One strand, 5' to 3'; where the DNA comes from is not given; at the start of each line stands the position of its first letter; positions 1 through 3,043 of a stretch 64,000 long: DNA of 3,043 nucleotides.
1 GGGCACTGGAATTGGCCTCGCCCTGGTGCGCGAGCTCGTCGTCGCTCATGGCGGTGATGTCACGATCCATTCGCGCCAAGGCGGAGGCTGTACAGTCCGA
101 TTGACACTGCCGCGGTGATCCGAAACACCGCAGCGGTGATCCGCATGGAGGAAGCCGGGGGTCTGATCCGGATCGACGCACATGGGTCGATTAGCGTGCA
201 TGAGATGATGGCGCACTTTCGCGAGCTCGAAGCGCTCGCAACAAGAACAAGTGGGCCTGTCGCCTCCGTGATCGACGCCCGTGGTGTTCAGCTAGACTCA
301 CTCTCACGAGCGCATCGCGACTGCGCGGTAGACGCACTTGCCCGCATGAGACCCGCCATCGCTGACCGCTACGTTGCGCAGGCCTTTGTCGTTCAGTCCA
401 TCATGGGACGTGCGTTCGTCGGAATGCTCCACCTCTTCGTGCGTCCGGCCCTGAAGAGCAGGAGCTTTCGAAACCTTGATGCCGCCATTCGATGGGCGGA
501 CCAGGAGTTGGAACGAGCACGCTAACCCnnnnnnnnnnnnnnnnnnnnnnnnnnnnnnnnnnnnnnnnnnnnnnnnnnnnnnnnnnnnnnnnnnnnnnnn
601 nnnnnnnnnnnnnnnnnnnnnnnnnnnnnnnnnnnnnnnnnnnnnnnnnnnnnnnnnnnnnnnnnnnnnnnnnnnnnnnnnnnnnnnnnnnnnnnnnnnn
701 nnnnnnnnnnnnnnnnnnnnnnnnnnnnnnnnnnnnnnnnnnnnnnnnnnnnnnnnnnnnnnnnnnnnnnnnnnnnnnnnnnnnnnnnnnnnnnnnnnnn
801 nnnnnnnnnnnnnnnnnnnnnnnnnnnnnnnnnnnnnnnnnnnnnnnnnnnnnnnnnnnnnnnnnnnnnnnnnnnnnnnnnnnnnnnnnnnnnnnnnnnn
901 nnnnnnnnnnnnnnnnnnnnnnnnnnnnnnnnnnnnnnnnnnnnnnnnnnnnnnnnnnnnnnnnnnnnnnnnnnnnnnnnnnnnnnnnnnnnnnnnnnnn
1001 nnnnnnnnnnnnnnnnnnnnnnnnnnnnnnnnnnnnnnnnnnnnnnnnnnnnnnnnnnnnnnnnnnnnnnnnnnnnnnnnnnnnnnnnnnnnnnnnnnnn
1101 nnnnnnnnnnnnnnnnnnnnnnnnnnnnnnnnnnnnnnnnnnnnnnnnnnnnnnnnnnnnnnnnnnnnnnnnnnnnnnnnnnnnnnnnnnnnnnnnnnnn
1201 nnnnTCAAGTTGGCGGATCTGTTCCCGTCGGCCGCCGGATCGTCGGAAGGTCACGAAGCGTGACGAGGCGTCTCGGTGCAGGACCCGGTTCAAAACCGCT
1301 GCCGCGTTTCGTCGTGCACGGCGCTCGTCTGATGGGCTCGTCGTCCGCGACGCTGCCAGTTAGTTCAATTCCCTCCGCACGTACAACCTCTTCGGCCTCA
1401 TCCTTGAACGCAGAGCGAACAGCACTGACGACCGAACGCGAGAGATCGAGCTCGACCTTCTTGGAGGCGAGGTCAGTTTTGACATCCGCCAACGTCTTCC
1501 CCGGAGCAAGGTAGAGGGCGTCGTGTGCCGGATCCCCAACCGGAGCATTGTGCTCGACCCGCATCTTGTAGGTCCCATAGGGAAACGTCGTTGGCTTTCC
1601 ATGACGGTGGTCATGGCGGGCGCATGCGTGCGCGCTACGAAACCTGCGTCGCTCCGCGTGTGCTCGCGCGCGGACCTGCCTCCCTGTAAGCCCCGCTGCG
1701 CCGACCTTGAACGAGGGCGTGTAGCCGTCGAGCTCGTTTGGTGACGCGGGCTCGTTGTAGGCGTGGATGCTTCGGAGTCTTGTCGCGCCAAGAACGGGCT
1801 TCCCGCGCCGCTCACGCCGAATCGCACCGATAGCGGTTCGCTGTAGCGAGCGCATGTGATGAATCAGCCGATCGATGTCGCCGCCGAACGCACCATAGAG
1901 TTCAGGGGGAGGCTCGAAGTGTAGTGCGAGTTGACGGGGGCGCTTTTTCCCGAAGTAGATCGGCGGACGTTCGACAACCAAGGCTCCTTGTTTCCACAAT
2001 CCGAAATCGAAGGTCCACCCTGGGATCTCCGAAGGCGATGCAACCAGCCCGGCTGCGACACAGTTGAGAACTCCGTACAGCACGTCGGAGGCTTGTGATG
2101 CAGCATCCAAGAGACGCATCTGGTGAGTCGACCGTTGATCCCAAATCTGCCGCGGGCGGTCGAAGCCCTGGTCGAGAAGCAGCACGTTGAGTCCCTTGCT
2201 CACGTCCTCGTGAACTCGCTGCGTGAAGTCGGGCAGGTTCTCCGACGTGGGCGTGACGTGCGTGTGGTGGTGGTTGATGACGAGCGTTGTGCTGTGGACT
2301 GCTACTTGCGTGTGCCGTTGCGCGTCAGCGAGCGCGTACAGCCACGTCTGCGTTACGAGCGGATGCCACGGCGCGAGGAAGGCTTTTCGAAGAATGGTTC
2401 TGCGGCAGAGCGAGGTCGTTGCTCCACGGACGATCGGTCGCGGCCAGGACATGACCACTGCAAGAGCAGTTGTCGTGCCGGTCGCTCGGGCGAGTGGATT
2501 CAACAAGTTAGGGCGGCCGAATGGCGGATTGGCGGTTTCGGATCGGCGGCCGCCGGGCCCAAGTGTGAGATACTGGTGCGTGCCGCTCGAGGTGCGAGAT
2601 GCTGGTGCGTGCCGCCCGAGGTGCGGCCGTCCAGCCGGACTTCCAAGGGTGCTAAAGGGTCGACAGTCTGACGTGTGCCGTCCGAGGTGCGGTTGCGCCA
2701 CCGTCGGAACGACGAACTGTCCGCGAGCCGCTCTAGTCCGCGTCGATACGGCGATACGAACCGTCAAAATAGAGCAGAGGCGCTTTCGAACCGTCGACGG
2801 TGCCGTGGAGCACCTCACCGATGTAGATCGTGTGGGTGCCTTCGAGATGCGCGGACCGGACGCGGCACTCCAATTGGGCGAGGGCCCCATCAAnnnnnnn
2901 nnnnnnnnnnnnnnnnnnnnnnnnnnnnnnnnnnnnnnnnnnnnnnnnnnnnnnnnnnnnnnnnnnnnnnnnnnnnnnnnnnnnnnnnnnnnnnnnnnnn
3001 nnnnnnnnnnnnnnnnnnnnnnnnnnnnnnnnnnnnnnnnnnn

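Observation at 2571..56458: Dispersed, strongly over-represented ~11-13 nt motif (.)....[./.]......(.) in intergenic DNA and inside genes in several frames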

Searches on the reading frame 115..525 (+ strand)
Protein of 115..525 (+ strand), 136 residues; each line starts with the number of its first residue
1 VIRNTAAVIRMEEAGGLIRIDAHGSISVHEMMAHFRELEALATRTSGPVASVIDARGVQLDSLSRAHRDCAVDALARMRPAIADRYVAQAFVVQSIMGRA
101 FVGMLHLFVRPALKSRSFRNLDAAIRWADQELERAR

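Call 77: search_protein_families(library=pfam, proteins=[window:115-525:+], max_evalue=0.001)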
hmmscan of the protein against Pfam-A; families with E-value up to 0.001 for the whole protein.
window:115-525:+ (136 aa): 0 families

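Call 79: find_encoding_contigs(protein=window:145-525:+, flank=10000, max_places=6)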
Protein window:145-525:+ (126 aa): 1 contig read that carries it; 1 place shown.
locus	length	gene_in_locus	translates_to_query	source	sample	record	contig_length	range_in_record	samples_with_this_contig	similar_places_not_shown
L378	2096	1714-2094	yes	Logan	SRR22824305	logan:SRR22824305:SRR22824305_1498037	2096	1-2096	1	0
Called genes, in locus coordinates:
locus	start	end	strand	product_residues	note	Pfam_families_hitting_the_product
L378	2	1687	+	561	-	?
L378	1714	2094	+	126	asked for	?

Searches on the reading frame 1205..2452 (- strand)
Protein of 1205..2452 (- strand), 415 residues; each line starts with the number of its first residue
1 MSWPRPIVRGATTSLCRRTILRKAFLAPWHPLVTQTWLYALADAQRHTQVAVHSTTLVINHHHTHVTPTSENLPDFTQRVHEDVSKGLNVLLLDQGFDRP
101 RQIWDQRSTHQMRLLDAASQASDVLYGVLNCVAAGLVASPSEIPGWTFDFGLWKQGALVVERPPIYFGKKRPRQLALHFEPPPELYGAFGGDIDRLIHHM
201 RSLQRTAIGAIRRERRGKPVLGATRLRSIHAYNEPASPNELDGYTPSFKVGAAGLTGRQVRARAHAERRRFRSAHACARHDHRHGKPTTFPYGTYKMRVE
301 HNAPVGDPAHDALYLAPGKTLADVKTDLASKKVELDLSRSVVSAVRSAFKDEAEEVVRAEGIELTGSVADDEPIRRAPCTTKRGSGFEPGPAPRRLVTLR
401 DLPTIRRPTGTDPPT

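Call 19: search_protein_families(library=ncbifam, proteins=[window:1205-2452:-], max_evalue=1)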
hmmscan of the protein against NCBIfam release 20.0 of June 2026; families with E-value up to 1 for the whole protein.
window:1205-2452:- (415 aa): 1 family
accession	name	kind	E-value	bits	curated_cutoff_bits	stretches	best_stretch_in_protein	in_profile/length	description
NF047646.1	REP_Tyr_transpos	equivalog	2.2e-05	24.4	80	1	36-142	33-142/146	REP-associated tyrosine transposase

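Call 20: search_solved_structures(query=window:1205-2452:-, max_evalue=10)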
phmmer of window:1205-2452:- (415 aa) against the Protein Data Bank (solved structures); distinct sequences matched with E-value up to 10: 2.
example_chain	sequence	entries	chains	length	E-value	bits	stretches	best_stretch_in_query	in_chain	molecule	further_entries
3tlk_A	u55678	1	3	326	0.41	13.1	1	94-198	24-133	Ferrienterobactin-binding periplasmic protein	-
9fmo_A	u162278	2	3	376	0.42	13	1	74-161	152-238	LAMMER-like dual specificity kinase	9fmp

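Call 42: find_homologous_proteins(query=window:1205-2452:-, max_evalue=0.001)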
Query window:1205-2452:- (415 aa): 99 proteins with E <= 0.001 among 8000 candidates.
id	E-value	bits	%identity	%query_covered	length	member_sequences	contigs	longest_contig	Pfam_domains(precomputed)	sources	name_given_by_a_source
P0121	1.1e-282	955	100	100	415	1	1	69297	-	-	-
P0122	2.7e-119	417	54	87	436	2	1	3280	-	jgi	-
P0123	7.8e-119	416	49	99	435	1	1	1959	-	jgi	jgi:hypothetical protein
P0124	1.2e-115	405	52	87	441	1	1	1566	-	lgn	-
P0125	3.1e-109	384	49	80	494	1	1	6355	-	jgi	jgi:putative transposase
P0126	1.0e-106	376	47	97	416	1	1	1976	-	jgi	jgi:putative transposase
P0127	3.4e-106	374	50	88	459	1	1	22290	-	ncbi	-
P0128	1.1e-105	372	50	88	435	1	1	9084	-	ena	-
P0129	2.9e-104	368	50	89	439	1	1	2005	-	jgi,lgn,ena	-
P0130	4.0e-104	367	46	100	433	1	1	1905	-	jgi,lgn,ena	-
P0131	1.5e-102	362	50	88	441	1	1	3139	-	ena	-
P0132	1.6e-102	362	49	89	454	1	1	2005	-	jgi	jgi:hypothetical protein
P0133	2.4e-102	361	46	100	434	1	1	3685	-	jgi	jgi:putative transposase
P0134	8.0e-102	360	47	88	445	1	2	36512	-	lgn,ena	-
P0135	1.1e-101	359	45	100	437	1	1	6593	-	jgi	jgi:hypothetical protein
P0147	9.1e-98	346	51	77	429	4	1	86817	-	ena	-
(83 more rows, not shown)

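Call 43: find_encoding_contigs(protein=P0127, flank=10000, max_places=2)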
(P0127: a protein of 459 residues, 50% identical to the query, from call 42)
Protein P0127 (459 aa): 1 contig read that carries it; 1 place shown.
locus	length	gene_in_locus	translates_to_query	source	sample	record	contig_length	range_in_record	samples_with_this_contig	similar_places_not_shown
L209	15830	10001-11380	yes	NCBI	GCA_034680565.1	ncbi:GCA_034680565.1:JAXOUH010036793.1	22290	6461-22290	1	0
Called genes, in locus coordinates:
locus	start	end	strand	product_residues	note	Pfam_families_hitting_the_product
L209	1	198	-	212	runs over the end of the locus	-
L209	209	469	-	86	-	PF00550:PP-binding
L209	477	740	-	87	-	PF00550:PP-binding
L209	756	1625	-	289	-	PF01553:Acyltransferase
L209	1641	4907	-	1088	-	PF20148:DUF6531, PF05593:RHS_repeat, PF25023:TEN_YD-shell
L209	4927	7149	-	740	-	PF05954:Phage_GPD, PF04717:Phage_base_V, PF22178:Gp5_trimer_C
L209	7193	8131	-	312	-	-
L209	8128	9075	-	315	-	-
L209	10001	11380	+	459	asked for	-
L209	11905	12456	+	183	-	-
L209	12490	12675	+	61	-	-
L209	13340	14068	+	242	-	PF05175:MTS (weak), PF13489:Methyltransf_23, PF01728:FtsJ (weak), PF13847:Methyltransf_31, PF08241:Methyltransf_11, PF08242:Methyltransf_12, PF13649:Methyltransf_25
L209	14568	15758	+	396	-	PF14361:RsbRD_N, PF00512:HisKA, PF02518:HATPase_c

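Call 44: find_encoding_contigs(protein=P0147, flank=10000, max_places=2)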
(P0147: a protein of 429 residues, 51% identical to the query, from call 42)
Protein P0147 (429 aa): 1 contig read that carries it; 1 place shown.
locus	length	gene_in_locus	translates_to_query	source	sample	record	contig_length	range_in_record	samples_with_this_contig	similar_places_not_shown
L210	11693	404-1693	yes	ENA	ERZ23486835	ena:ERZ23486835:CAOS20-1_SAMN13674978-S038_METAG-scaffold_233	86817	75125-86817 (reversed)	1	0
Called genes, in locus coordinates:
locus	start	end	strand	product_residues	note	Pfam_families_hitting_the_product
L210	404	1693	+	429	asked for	-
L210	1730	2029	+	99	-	-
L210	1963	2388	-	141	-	-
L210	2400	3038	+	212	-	-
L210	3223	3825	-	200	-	PF12973:Cupin_7, PF07883:Cupin_2 (weak)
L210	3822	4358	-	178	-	PF07638:Sigma70_ECF (weak), PF04542:Sigma70_r2, PF04545:Sigma70_r4, PF08281:Sigma70_r4_2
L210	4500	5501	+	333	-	PF01695:IstB_IS21 (weak), PF02562:PhoH, PF13245:AAA_19 (weak), PF13604:AAA_30 (weak)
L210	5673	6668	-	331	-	PF13439:Glyco_transf_4, PF13579:Glyco_trans_4_4, PF00534:Glycos_transf_1 (faint), PF13692:Glyco_trans_1_4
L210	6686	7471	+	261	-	PF00106:adh_short, PF08659:KR, PF13561:adh_short_C2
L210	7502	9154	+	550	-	PF01663:Phosphodiest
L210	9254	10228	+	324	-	PF04909:Amidohydro_2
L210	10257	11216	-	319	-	PF01545:Cation_efflux, PF16916:ZT_dimer (weak)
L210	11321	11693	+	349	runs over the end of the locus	PF01594:AI-2E_transport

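Call 45: find_encoding_contigs(protein=P0122, flank=10000, max_places=2)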
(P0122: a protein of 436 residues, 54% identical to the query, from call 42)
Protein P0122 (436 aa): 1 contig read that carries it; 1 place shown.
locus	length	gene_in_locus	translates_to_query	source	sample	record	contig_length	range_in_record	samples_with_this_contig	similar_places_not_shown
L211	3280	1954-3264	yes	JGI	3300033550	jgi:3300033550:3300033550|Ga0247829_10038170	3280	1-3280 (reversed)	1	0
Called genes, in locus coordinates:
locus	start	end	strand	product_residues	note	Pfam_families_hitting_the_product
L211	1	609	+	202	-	?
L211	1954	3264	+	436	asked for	-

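Call 50: find_related_loci(query=A2, collection=genome_contigs, flank=10000)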
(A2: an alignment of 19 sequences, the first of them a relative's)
Query A2 (415 aa) in genome_contigs; peptide patterns used: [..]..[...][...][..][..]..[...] (x = any residue, [..] = any of these).
62 stretches matched a pattern; 48 encode a relative of the query (tblastn E <= 1e-3); 47 distinct loci.
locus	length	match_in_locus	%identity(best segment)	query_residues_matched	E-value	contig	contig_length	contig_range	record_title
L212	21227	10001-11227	47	4-399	1e-106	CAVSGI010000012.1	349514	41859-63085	MAG: uncultured delta proteobacterium isolate MFD05684.bin.2.251 genome assembly, contig: contig_48345, whole genome sho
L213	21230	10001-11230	46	5-401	2e-103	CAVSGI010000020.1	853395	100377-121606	MAG: uncultured delta proteobacterium isolate MFD05684.bin.2.251 genome assembly, contig: contig_66580, whole genome sho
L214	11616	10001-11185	47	8-397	7e-103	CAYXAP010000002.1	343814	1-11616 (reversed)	MAG TPA_asm: uncultured Sandaracinus sp. isolate SRP321284_co1_170 genome assembly, contig: NODE_10_length_343814_cov_16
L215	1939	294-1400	47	1-362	4e-104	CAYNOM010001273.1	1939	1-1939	MAG TPA_asm: uncultured Polyangiales bacterium isolate SRP319275_co6_81 genome assembly, contig: NODE_57064_length_1939_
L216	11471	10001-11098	46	1-370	1e-97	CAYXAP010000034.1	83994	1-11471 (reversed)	MAG TPA_asm: uncultured Sandaracinus sp. isolate SRP321284_co1_170 genome assembly, contig: NODE_303_length_83994_cov_18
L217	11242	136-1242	49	4-365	1e-95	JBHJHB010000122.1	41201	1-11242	MAG: Sandaracinaceae bacterium isolate sb_S12C846_1 S12Ck141_386137, whole genome shotgun sequence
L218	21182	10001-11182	46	8-398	8e-95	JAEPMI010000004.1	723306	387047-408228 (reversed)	MAG: Deltaproteobacteria bacterium isolate HCUG1432-5 NODE_4_length_723306_cov_31.493169, whole genome shotgun sequence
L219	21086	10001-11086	47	5-363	5e-95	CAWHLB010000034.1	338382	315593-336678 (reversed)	MAG: uncultured delta proteobacterium isolate MFD02416.bin.2.203 genome assembly, contig: contig_77376, whole genome sho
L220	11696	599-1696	46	1-364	2e-94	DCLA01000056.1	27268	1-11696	MAG TPA_asm: Myxococcales bacterium UBA1660 UBA1660_contig_27376, whole genome shotgun sequence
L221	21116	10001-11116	43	1-373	6e-93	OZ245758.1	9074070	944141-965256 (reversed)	MAG: Polyangiales bacterium isolate 1b4c1a86-0460-4abd-8bdf-cdfbe91d77c6 genome assembly, chromosome: 1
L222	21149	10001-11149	42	5-389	4e-92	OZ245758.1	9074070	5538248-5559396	MAG: Polyangiales bacterium isolate 1b4c1a86-0460-4abd-8bdf-cdfbe91d77c6 genome assembly, chromosome: 1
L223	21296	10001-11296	43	5-414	6e-91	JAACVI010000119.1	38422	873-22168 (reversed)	MAG: Myxococcales bacterium isolate CG_2015-01_69_45 CG_2015-01_curated_scaffold_1328, whole genome shotgun sequence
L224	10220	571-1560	46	4-332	3e-91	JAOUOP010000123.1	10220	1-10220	MAG: Myxococcales bacterium isolate 8_1_Oct_SF_Bin19 8_1_Oct_SF_Bin19_scaffold_5344_c1, whole genome shotgun sequence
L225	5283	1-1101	43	13-378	2e-89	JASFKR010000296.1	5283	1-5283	MAG: Myxococcales bacterium isolate D0817M02metaG_Bin_452 D0817M02metaG_FD_scaffold_9674_c1, whole genome shotgun sequen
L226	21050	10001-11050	46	5-351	5e-89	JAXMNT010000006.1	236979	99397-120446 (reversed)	MAG: Deltaproteobacteria bacterium isolate EC_MBin.16 ECX_121CoAssmbCtg, whole genome shotgun sequence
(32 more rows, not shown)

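Call 69: predict_structure(alignment_id=A2)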
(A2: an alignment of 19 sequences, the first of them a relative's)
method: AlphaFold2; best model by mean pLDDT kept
length: 415 residues; sequences in the alignment: 19
mean_pLDDT: 82.7   pTM: 0.81
mean pLDDT of the five models: 82.7, 81.1, 80.3, 79.1, 78.1
residues with pLDDT >= 90: 214; 70-90: 117; 50-70: 48; < 50: 36
segments of 3 or more residues with pLDDT < 50: 235-237, 365-375, 400-415
pLDDT, mean of each block of 10 residues (from residue 1): 78 91 65 92 97 90 94 94 91 79 83 95 94 89 89 94 88 96 96 97 96 88 77 52 74 87 93 95 94 90 90 91 94 78 91 85 51 49 54 54 41 38
secondary structure, 60 per line:
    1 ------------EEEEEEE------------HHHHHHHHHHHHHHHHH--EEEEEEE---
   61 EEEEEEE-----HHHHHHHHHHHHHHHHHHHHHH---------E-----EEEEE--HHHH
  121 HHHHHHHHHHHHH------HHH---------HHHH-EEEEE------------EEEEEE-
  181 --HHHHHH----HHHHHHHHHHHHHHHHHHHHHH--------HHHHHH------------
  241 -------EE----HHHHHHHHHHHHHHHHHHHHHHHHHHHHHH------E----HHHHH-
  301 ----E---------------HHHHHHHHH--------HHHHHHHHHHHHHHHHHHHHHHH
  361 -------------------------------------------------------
elements in order: E13-19 H32-48 E51-57 E61-67 H73-94 E110-114 H117-133 H152-155 E157-161 E174-179 H183-188 H193-214 H223-228 H254-283 H295-299 H321-329 H338-360

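Call 71: fold_search(model_id=the predicted structure, library=pdb)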
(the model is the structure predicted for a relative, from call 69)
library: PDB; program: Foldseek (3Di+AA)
matches with E <= 10: 1059; with E <= 0.001: 2
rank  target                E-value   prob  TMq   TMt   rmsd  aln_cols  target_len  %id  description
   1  4er8_A                3.2e-04  1.00  0.28  0.68   3.1       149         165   17  Structure of the REP associates tyrosine transposase bound to a REP hairpin (released 2012-08-15)
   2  2xqc_D                8.5e-04  1.00  0.22  0.63   2.6       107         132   16  DEINOCOCCUS RADIODURANS ISDRA2 TRANSPOSASE COMPLEXED WITH LEFT END RECOGNITION AND CLEAVAGE SITE AND ZN (released 2010-10-13)
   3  2xma_B                1.1e-03  1.00  0.22  0.62   2.5       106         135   15  DEINOCOCCUS RADIODURANS ISDRA2 TRANSPOSASE RIGHT END DNA COMPLEX (released 2010-10-13)
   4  2xma_E                1.4e-03  1.00  0.22  0.59   2.7       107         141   16  DEINOCOCCUS RADIODURANS ISDRA2 TRANSPOSASE RIGHT END DNA COMPLEX (released 2010-10-13)
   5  2xm3_C                1.5e-03  1.00  0.22  0.64   2.6       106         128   16  Deinococcus radiodurans ISDra2 Transposase Left end DNA complex (released 2010-10-13)
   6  2xm3_A                1.5e-03  1.00  0.22  0.64   2.8       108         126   16  Deinococcus radiodurans ISDra2 Transposase Left end DNA complex (released 2010-10-13)
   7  2xo6_D                1.6e-03  1.00  0.21  0.62   2.8       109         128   16  DEINOCOCCUS RADIODURANS ISDRA2 TRANSPOSASE Y132F MUTANT COMPLEXED WITH LEFT END RECOGNITION AND CLEAVAGE SITE (released 2010-10-13)
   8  2xm3_D                1.7e-03  1.00  0.22  0.63   2.6       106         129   16  Deinococcus radiodurans ISDra2 Transposase Left end DNA complex (released 2010-10-13)
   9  2xo6_A                1.7e-03  1.00  0.22  0.61   2.8       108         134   16  DEINOCOCCUS RADIODURANS ISDRA2 TRANSPOSASE Y132F MUTANT COMPLEXED WITH LEFT END RECOGNITION AND CLEAVAGE SITE (released 2010-10-13)
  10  2xma_A                2.0e-03  1.00  0.22  0.61   2.5       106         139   15  DEINOCOCCUS RADIODURANS ISDRA2 TRANSPOSASE RIGHT END DNA COMPLEX (released 2010-10-13)
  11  2a6m_A                2.5e-03  1.00  0.22  0.64   2.4       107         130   11  Crystal Structure of the ISHp608 Transposase (released 2005-10-25)
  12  2vju_B                2.9e-03  1.00  0.22  0.63   2.5       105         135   11  Crystal structure of the IS608 transposase in complex with the complete Right end 35-mer DNA and manganese (released 2008-02-19)
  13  2vic_A                3.2e-03  1.00  0.22  0.55   2.6       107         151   12  CRYSTAL STRUCTURE OF THE ISHP608 TRANSPOSASE IN COMPLEX with Left end 26- mer DNA and manganese (released 2008-02-19)
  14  2xm3_B                3.6e-03  1.00  0.21  0.62   2.8       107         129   16  Deinococcus radiodurans ISDra2 Transposase Left end DNA complex (released 2010-10-13)
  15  2vju_A                4.0e-03  1.00  0.22  0.64   2.4       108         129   11  Crystal structure of the IS608 transposase in complex with the complete Right end 35-mer DNA and manganese (released 2008-02-19)
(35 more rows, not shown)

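Call 88: search_protein_families(library=pfam, alignment_id=A2, max_evalue=1)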
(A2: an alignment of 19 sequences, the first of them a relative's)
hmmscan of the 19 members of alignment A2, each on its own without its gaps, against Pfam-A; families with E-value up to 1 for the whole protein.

A. member 1, P0121 (415 aa): 1 family
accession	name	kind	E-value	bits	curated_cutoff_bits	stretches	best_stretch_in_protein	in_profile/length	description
PF02973.23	Sialidase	-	0.22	11.4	26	1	194-249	135-189/189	Sialidase, N-terminal domain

B. families by the number of members that match (of 19 scanned): 8 families
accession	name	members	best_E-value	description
PF11367.14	Tail_completion_gp17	1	0.019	Tail completion protein gp17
PF12840.13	HTH_20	1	0.073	Helix-turn-helix domain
PF15349.11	DCA16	1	0.11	DDB1- and CUL4-associated factor 16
PF05983.16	Med7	1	0.14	MED7 protein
PF02973.23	Sialidase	1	0.22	Sialidase, N-terminal domain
PF10792.14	DUF2605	1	0.23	Protein of unknown function (DUF2605)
PF08077.16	Cm_res_leader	1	0.23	Chloramphenicol resistance gene leader peptide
PF19901.4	DUF6374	1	0.24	Family of unknown function (DUF6374)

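Call 96: search_protein_representatives(alignment_id=A2)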
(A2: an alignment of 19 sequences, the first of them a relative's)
Query: 19 sequences, 426 profile positions. Proteins with E-value up to 0.001 (for the whole library): 2499; up to 1e-10: 1360; up to 1e-30: 302. The best 150 are listed.
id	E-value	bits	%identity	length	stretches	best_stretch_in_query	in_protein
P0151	2.1e-189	646.2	-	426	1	1-425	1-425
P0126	4.0e-186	635.4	-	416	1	13-425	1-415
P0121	2.0e-175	600.2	-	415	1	1-426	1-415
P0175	2.5e-175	599.8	-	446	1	1-426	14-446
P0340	2.9e-174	596.4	-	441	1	1-426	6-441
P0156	3.2e-170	583.0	-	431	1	1-426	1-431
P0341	3.0e-168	576.6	-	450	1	1-426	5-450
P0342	2.6e-167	573.4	-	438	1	15-425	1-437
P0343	2.5e-166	570.2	-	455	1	1-426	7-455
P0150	6.0e-163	559.1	-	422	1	1-426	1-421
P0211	2.2e-162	557.2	-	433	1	1-425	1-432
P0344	2.1e-157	540.8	-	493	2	1-332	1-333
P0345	6.3e-156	535.9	-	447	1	1-425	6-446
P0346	6.7e-156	535.9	-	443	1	8-426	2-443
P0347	3.4e-152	523.7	-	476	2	21-361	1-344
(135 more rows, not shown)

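Call 105: search_protein_families(library=padloc, proteins=[window:1205-2452:-], max_evalue=0.1)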
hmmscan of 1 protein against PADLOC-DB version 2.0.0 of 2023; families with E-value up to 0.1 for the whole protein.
window:1205-2452:- (415 aa): 0 families

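Call 106: search_protein_families(library=ncbifam, alignment_id=A2, max_evalue=0.01)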
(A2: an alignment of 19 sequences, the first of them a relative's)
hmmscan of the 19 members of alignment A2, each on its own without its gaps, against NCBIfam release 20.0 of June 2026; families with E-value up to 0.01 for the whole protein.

A. member 1, P0121 (415 aa): 1 family
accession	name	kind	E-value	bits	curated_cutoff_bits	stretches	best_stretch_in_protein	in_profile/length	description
NF047646.1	REP_Tyr_transpos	equivalog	2.2e-05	24.4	80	1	36-142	33-142/146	REP-associated tyrosine transposase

B. families by the number of members that match (of 19 scanned): 1 family
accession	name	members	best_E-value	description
NF047646.1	REP_Tyr_transpos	14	2.9e-08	REP-associated tyrosine transposase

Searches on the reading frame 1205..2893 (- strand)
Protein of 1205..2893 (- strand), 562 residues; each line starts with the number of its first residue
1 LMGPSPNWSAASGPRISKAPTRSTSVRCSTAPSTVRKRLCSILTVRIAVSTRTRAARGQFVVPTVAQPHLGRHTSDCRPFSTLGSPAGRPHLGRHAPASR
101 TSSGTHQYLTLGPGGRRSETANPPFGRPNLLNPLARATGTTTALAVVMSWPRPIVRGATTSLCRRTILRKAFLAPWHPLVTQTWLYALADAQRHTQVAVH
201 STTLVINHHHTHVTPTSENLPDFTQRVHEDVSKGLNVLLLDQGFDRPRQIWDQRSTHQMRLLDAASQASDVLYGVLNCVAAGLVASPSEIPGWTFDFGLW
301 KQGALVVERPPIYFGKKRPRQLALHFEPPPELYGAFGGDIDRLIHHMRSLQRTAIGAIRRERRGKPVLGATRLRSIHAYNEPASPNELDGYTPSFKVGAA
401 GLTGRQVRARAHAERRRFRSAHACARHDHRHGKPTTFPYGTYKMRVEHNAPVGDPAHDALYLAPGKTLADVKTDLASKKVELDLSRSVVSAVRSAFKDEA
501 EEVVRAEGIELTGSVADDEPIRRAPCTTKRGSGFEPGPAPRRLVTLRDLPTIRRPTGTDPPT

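Call 11: search_protein_families(library=pfam, proteins=[window:1205-2893:-], max_evalue=0.01)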
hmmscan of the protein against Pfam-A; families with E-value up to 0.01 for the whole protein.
window:1205-2893:- (562 aa): 0 families
